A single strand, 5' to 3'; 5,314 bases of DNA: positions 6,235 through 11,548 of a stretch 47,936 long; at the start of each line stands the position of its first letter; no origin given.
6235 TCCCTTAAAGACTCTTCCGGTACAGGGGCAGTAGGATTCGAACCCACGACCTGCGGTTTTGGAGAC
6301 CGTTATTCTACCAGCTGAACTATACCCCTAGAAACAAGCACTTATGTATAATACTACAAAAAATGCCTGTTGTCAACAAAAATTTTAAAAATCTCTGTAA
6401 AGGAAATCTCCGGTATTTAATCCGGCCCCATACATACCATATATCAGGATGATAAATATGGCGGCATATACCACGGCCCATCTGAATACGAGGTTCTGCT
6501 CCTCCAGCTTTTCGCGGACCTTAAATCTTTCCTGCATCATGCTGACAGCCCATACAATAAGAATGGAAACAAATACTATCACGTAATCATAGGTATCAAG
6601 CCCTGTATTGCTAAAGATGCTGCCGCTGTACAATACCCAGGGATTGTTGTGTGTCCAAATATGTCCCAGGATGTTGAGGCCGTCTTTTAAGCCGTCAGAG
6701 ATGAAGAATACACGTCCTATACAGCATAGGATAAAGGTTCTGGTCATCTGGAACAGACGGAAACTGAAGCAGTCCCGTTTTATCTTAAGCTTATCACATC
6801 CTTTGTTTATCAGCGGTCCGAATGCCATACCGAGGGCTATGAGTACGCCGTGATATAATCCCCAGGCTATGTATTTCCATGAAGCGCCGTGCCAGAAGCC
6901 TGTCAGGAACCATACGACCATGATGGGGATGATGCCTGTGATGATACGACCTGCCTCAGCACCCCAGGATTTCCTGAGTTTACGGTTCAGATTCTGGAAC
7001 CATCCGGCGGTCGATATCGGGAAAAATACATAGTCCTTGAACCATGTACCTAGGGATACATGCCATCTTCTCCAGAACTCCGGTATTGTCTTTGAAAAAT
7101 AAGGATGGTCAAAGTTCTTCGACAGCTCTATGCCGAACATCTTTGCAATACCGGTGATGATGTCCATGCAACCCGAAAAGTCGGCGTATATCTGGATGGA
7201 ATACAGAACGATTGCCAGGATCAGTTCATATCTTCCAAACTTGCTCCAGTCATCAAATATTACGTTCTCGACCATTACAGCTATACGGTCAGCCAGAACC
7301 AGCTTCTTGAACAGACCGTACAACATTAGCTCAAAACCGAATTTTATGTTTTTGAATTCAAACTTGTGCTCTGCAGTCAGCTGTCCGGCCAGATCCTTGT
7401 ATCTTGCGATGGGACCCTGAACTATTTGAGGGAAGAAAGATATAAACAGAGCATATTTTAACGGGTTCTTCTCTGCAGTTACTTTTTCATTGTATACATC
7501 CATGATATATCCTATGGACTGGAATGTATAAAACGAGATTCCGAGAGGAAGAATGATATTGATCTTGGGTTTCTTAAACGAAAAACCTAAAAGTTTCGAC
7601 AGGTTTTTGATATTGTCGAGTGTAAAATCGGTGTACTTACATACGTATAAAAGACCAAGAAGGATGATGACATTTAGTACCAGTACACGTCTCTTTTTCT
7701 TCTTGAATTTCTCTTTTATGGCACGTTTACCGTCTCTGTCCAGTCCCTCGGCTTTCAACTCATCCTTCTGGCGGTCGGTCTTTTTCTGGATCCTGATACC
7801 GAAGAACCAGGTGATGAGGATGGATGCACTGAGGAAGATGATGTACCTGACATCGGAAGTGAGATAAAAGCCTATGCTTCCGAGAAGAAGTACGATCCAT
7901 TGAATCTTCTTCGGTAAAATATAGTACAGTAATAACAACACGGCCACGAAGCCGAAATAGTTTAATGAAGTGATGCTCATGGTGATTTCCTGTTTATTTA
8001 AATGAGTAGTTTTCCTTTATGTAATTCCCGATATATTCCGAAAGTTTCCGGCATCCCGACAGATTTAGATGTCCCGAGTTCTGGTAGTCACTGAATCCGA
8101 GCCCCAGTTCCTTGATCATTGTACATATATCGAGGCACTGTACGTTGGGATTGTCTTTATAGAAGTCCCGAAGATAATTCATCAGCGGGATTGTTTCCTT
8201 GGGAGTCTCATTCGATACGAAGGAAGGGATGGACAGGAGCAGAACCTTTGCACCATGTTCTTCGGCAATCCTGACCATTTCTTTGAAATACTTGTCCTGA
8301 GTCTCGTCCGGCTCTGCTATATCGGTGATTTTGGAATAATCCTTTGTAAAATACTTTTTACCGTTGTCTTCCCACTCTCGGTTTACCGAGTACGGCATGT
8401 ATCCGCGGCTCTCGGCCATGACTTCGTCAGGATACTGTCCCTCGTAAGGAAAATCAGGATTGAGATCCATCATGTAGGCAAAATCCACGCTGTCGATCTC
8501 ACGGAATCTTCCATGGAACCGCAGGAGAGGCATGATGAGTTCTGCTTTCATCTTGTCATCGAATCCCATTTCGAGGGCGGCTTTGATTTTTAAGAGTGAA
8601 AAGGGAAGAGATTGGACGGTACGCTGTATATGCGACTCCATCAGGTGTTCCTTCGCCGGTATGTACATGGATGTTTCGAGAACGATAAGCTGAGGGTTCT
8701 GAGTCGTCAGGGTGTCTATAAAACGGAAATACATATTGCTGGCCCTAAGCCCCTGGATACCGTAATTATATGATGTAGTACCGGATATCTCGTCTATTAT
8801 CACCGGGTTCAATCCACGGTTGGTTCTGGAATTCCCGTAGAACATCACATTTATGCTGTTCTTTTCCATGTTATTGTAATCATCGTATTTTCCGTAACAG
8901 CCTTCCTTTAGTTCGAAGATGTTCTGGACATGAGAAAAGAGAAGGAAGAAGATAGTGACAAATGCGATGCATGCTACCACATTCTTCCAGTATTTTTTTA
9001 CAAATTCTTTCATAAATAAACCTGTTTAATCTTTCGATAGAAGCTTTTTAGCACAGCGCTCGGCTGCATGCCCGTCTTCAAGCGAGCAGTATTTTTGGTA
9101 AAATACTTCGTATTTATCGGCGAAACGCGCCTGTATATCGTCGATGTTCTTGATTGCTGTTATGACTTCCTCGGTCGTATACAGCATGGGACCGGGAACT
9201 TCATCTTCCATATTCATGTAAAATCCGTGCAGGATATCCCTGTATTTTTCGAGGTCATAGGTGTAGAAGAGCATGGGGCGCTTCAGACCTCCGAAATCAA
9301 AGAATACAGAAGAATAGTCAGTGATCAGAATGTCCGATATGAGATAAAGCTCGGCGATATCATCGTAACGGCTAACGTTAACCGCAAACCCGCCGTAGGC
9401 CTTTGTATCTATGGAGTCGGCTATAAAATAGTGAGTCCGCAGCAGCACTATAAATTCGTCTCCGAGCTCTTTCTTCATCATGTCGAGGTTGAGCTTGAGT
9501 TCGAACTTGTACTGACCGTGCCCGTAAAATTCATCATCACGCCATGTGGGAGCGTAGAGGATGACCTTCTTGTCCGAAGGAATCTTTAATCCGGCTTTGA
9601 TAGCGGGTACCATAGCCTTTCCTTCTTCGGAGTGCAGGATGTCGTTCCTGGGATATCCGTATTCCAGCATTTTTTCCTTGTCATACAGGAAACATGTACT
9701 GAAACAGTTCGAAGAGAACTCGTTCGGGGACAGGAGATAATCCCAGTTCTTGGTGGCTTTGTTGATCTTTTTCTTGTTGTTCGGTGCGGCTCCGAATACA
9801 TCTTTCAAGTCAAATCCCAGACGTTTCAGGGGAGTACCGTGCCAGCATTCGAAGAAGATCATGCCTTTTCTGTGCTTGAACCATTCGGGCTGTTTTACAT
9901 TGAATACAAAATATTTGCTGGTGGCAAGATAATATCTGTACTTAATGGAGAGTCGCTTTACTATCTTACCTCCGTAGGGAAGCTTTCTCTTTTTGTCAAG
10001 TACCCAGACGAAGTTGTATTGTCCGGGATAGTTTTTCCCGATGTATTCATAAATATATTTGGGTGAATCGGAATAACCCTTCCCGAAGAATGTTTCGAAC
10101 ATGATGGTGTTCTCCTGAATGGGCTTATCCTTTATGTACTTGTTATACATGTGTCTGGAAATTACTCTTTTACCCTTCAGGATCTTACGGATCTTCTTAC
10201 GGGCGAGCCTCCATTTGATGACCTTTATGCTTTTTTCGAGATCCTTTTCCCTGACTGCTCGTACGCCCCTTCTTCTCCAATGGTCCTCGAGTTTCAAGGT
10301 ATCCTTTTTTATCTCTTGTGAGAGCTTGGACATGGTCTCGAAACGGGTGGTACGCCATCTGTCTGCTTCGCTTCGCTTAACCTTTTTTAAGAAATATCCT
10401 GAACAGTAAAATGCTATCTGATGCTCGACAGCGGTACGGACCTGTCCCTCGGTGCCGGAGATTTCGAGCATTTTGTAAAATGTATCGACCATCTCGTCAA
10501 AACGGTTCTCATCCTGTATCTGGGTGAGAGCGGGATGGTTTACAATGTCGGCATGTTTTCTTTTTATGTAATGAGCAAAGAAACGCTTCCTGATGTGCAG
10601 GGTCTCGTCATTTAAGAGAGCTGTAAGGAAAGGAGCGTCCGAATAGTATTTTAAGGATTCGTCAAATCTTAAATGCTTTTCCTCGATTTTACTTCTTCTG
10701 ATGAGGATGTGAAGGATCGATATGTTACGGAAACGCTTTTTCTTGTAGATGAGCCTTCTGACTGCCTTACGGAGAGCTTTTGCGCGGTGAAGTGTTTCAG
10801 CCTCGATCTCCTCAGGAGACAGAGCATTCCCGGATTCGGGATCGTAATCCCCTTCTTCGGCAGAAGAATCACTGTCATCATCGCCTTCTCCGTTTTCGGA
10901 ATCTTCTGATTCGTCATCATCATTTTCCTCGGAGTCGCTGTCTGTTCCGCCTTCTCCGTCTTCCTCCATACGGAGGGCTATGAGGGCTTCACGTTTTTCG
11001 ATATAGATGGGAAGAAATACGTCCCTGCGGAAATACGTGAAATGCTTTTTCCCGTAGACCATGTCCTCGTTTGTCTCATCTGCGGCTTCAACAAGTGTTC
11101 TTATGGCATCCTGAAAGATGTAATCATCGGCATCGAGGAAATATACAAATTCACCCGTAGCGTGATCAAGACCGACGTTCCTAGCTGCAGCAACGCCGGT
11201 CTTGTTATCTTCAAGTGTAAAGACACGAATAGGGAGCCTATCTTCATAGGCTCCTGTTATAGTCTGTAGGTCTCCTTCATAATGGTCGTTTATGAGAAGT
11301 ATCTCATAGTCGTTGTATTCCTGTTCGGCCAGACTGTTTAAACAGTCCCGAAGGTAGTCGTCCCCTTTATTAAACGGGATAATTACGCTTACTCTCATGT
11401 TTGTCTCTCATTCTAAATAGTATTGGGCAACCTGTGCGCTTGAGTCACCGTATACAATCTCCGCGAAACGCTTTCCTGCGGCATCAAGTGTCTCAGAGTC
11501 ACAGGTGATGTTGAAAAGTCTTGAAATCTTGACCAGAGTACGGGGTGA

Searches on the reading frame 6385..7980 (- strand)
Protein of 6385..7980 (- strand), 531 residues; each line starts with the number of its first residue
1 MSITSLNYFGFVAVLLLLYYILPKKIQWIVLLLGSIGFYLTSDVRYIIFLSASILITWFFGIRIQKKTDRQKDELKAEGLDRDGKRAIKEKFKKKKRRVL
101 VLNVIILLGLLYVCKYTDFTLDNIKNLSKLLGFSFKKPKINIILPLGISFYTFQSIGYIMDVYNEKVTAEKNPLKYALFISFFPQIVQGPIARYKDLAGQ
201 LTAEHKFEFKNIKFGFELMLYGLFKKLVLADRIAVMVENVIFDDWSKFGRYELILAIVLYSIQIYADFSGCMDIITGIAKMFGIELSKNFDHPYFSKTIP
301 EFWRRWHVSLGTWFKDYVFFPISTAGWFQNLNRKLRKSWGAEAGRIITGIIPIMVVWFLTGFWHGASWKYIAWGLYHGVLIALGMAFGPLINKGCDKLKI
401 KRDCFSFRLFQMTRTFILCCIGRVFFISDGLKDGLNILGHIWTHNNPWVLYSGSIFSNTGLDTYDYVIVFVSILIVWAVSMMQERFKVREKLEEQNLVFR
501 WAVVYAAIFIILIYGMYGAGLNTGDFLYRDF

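Call 35: search_protein_families(library=pfam, proteins=[window:6385-7980:-], max_evalue=0.00001)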
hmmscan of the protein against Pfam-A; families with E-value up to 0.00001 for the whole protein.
window:6385-7980:- (531 aa): 1 family
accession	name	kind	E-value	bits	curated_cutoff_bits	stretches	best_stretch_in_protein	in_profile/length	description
PF03062.24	MBOAT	-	1.3e-13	51.5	27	1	172-323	80-250/337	MBOAT, membrane-bound O-acyltransferase family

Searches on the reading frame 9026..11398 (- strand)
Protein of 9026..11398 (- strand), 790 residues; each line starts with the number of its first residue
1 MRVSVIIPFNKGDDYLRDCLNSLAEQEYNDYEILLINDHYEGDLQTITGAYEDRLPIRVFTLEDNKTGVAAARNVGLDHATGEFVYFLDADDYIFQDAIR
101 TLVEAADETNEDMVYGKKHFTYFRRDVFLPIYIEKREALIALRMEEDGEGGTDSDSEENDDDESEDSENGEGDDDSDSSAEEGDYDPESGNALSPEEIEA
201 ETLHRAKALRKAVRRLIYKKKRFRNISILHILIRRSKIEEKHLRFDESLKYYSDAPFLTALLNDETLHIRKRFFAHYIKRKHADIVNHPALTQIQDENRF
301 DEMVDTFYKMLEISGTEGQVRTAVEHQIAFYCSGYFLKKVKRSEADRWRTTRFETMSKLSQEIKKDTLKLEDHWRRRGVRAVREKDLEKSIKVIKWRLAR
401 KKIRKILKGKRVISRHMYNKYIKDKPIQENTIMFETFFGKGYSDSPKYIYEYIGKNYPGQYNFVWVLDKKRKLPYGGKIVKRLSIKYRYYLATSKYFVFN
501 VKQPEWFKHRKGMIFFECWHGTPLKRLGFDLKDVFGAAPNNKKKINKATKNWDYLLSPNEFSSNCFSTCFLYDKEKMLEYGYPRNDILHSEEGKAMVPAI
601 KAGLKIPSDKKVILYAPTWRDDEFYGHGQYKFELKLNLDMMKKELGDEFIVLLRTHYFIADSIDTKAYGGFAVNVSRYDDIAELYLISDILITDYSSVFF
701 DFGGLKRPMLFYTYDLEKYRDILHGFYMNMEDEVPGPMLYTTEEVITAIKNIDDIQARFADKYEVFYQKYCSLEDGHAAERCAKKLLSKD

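Call 35: search_protein_families(library=pfam, proteins=[window:9026-11398:-], max_evalue=0.00001)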
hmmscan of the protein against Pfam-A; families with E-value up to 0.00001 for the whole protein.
window:9026-11398:- (790 aa): 3 families
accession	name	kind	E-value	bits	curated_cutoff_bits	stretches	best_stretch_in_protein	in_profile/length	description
PF04464.20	Glyphos_transf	-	3.2e-117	392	22.1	1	424-786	8-365/367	CDP-Glycerol:Poly(glycerophosphate) glycerophosphotransferase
PF00535.33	Glycos_transf_2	-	6.8e-27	94.9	23.3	1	4-117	1-114/168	Glycosyl transferase family 2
PF10111.15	Glyco_tranf_2_2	-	5.2e-10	39.7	27.3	1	4-104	1-104/276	Glycosyltransferase like family 2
